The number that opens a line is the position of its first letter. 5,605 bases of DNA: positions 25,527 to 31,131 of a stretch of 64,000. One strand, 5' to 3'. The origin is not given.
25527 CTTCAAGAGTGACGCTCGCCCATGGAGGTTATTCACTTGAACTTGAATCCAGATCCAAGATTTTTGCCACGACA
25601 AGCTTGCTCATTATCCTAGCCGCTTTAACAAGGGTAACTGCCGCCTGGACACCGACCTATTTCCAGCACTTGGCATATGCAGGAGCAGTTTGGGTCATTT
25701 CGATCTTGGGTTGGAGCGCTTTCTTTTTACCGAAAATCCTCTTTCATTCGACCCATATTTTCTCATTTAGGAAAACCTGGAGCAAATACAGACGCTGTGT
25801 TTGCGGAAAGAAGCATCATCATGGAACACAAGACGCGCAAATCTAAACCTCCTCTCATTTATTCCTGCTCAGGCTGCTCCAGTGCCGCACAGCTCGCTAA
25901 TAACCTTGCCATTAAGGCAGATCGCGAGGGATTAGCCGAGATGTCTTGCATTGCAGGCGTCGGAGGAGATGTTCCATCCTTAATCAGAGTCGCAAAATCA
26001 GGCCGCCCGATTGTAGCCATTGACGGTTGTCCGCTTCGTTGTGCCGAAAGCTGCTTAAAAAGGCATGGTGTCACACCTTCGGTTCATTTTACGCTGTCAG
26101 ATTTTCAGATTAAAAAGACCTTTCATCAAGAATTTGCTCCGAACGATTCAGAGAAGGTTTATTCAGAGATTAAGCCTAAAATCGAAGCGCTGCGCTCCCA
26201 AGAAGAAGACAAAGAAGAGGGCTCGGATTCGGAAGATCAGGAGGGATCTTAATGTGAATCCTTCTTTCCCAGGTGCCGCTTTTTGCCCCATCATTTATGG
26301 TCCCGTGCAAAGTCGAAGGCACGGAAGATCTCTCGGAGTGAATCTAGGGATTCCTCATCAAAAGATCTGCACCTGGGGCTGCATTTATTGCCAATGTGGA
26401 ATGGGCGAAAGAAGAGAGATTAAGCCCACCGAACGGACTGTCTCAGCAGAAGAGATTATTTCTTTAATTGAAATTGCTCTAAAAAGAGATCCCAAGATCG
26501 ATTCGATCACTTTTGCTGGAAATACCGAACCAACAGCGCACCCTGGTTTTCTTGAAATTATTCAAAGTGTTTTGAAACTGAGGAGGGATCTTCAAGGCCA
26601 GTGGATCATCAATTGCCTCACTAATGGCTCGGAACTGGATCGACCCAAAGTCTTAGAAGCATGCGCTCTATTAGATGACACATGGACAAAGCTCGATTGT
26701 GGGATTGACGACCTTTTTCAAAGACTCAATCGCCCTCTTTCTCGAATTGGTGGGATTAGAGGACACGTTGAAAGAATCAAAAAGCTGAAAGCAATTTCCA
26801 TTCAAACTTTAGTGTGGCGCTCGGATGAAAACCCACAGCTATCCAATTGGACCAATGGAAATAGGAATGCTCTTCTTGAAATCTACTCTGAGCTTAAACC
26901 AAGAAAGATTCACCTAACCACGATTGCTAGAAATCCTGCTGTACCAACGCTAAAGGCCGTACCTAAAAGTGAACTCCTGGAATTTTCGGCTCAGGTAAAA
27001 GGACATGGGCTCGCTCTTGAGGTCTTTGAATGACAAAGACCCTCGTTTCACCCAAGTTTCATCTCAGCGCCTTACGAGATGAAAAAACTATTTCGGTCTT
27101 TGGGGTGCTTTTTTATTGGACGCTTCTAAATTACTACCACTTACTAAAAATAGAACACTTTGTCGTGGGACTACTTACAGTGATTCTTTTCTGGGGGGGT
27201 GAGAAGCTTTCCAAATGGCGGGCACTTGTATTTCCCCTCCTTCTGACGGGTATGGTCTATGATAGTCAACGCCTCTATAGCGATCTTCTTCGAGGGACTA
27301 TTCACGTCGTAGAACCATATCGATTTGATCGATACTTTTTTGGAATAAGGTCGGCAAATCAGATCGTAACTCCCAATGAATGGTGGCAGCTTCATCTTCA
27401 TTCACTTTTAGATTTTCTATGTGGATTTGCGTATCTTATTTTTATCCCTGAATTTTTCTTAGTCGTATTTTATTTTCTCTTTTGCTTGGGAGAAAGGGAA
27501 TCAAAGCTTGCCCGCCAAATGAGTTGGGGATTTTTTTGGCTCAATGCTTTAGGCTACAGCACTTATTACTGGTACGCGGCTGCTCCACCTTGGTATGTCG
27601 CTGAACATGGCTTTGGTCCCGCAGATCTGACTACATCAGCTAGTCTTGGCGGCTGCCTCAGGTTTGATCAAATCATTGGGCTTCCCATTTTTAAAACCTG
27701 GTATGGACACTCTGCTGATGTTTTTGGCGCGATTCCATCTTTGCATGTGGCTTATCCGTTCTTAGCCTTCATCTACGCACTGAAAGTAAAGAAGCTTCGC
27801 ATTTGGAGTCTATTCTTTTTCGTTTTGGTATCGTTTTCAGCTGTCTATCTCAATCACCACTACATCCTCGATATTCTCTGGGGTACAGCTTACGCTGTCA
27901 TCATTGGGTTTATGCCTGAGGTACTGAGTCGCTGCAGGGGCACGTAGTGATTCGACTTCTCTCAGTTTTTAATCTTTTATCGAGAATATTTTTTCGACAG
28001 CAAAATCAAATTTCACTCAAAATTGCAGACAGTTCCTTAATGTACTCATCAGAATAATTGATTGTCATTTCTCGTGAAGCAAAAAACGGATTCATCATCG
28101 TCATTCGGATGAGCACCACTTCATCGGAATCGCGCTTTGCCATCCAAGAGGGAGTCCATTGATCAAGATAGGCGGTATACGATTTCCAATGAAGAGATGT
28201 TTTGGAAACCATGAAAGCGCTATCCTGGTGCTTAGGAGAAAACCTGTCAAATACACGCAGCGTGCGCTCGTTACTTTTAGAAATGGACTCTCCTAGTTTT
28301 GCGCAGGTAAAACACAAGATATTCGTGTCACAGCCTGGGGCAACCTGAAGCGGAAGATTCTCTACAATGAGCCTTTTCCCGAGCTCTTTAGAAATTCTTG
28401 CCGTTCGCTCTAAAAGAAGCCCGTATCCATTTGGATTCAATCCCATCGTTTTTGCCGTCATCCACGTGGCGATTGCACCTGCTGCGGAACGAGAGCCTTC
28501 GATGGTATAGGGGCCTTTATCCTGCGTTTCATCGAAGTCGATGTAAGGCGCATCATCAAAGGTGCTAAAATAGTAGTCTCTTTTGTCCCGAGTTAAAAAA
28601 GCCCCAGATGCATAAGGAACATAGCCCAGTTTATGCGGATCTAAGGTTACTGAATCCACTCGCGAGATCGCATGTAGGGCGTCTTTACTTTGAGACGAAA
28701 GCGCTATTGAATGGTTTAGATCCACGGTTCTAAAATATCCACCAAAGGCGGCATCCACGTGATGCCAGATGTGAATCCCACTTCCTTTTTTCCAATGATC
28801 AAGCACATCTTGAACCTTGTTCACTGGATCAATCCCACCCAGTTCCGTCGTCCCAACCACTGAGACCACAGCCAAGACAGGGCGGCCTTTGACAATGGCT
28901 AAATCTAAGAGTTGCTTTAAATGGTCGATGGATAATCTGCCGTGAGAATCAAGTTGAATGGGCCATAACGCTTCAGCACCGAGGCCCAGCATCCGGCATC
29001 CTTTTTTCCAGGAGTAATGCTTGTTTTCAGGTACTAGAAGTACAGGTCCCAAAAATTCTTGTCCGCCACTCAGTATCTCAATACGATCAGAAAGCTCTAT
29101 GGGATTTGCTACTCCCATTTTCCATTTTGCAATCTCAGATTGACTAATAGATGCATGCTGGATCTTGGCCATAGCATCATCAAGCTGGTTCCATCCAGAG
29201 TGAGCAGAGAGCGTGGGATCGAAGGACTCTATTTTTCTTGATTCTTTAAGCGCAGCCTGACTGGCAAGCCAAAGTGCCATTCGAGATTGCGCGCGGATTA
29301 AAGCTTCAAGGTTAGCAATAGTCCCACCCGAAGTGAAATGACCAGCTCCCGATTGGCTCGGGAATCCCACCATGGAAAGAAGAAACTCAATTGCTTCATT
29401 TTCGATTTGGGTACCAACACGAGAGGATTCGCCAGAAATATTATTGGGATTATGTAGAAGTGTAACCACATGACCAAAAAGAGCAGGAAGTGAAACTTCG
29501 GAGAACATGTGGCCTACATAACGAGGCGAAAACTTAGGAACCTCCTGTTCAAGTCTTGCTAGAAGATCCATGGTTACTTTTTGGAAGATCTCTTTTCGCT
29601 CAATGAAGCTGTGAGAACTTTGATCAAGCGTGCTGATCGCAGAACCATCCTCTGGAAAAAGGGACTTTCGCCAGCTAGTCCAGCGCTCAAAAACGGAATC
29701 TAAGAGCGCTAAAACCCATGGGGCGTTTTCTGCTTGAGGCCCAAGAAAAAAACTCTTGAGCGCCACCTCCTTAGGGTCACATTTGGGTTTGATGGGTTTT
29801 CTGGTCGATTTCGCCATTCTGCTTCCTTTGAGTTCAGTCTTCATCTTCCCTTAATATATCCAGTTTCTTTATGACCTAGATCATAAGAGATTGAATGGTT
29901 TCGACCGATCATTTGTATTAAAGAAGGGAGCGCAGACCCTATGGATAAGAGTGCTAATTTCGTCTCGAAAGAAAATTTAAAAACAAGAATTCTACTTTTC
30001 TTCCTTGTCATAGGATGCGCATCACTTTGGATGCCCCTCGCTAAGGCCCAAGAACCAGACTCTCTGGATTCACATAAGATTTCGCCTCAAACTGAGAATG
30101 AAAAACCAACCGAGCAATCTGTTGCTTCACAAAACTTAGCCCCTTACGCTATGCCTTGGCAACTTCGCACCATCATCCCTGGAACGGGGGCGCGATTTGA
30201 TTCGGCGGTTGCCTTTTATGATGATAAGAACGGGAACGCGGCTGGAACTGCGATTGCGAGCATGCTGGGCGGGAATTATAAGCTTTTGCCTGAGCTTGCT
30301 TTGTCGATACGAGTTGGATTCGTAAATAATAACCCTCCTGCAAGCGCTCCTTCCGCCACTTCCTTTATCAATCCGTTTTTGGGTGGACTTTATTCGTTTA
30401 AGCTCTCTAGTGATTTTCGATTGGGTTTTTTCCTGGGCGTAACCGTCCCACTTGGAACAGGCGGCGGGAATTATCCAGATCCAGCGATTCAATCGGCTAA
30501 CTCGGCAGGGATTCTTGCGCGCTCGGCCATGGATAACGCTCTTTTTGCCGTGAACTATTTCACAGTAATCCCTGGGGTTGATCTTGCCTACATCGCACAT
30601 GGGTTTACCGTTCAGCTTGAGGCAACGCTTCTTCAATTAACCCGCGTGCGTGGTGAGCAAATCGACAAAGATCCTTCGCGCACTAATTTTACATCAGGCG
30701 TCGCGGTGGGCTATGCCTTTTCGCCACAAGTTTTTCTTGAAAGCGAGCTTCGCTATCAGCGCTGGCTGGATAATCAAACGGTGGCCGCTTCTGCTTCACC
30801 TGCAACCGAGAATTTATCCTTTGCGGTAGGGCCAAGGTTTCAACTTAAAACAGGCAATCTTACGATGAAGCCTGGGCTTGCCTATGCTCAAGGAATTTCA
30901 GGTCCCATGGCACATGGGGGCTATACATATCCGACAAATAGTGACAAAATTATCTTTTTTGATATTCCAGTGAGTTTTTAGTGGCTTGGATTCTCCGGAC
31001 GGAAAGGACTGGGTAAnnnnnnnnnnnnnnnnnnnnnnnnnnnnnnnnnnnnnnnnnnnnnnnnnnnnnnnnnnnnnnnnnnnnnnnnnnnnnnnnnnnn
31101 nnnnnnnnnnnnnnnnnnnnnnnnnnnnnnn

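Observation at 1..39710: Satellite/tycheposon-like element apparently carrying a whole nitrate-to-NO respiration kit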

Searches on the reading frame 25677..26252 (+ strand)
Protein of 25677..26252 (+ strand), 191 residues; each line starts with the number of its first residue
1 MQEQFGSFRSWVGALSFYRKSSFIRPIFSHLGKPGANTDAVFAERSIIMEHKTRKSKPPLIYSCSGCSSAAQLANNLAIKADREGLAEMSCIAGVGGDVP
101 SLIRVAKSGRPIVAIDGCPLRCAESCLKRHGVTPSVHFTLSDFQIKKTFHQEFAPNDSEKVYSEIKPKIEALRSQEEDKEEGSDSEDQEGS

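Call 6: search_protein_families(library=pfam, proteins=[window:25677-26252:+], max_evalue=0.01)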
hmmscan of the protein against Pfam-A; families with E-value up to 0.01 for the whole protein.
window:25677-26252:+ (191 aa): 1 family
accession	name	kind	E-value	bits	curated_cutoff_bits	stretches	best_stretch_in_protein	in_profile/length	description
PF08859.16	DGC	-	7.5e-35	119.6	27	1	60-165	1-106/106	DGC domain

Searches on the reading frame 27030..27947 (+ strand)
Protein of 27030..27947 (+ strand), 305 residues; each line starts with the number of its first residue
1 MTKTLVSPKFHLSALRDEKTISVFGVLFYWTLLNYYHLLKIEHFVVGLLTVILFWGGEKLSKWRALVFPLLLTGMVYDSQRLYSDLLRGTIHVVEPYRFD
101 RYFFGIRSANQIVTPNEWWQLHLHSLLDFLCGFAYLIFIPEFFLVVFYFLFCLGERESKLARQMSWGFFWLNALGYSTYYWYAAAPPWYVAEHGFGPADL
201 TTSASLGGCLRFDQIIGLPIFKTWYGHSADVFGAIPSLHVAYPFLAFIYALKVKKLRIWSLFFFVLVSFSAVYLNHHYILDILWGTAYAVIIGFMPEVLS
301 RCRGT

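Call 7: search_protein_families(library=pfam, proteins=[window:27030-27947:+], max_evalue=0.01)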
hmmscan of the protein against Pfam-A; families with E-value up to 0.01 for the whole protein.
window:27030-27947:+ (305 aa): 2 families
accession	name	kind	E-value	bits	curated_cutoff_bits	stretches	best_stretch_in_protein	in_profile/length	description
PF14378.12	PAP2_3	-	5.8e-17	62.6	27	1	121-292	22-187/190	PAP2 superfamily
PF01569.27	PAP2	-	1.3e-05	25.4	27.2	1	205-294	47-119/130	PAP2 superfamily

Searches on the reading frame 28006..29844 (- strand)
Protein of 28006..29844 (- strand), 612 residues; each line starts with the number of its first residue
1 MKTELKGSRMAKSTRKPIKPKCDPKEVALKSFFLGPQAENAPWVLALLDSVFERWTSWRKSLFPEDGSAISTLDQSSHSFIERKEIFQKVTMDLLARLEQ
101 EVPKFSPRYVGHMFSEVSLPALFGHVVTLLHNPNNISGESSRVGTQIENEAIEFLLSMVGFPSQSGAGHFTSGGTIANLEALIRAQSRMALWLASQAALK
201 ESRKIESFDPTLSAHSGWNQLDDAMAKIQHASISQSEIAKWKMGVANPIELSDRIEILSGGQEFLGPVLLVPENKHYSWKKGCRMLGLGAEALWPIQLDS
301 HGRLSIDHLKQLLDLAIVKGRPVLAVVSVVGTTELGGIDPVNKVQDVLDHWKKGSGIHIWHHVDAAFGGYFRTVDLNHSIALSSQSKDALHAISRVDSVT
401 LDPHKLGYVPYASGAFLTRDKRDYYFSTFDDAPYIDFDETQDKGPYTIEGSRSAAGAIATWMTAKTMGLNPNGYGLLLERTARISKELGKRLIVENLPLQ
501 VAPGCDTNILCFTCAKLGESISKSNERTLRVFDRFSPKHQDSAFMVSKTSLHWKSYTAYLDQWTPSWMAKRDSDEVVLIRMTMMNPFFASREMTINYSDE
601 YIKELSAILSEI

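Call 7: search_protein_families(library=pfam, proteins=[window:28006-29844:-], max_evalue=0.01)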
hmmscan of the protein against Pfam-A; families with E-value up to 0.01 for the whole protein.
window:28006-29844:- (612 aa): 1 family
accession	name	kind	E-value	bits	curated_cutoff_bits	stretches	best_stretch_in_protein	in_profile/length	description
PF00282.25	Pyridoxal_deC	-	2.9e-32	112.3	27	2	267-492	146-353/375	Pyridoxal-dependent decarboxylase conserved domain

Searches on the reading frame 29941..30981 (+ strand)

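Call 7: search_protein_families(library=pfam, proteins=[window:29941-30981:+], max_evalue=0.01)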
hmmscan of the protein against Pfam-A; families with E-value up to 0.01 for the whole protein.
window:29941-30981:+ (346 aa): 1 family
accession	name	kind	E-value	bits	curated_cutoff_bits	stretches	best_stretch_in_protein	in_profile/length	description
PF13505.12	OMP_b-brl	-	0.001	19.7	28.7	1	242-317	36-113/175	Outer membrane protein beta-barrel domain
